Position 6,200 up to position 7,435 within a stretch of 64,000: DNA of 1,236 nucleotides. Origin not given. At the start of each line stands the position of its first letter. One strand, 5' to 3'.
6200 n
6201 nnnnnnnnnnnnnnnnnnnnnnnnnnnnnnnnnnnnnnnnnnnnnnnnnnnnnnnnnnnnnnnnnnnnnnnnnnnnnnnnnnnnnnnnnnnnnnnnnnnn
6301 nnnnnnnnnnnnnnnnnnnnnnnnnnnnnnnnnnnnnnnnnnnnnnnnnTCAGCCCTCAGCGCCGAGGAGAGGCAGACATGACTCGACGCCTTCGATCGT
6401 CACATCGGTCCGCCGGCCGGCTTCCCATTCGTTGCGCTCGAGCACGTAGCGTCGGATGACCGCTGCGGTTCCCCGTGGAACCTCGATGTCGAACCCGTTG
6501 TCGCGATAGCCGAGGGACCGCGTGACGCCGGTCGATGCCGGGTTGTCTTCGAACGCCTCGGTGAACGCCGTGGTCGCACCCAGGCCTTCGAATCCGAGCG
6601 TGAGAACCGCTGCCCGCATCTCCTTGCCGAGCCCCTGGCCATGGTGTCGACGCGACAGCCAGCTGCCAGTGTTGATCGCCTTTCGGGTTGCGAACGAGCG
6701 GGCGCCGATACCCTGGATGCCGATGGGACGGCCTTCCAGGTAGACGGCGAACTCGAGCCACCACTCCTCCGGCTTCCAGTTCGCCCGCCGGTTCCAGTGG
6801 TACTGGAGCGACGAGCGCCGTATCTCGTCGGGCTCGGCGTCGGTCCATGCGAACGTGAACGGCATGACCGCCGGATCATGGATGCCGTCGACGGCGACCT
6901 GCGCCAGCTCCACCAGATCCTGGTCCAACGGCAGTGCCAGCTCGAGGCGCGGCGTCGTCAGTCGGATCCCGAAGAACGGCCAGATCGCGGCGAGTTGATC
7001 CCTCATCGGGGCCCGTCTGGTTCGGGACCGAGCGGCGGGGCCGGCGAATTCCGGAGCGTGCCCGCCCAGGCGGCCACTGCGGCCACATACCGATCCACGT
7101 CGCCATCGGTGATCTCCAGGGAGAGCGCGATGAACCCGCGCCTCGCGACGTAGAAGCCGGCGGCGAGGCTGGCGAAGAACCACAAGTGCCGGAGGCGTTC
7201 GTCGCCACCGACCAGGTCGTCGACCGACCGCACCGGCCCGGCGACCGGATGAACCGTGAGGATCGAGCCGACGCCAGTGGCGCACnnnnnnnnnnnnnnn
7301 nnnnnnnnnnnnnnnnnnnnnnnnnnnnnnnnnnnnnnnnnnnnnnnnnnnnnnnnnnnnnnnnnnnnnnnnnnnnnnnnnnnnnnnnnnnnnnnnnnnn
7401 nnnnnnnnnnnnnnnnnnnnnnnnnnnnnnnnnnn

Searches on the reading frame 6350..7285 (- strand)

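Call 8: search_protein_families(library=pfam, proteins=[window:6350-7285:-], max_evalue=0.01)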
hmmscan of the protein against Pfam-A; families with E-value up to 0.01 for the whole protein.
window:6350-7285:- (311 aa): 2 families
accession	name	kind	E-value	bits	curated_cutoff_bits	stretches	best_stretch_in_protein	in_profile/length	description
PF13302.13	Acetyltransf_3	-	6.7e-14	53.2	25.4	1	113-261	1-138/138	Acetyltransferase (GNAT) domain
PF00583.31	Acetyltransf_1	-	2.3e-07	31.5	20.7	1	156-260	8-116/116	Acetyltransferase (GNAT) family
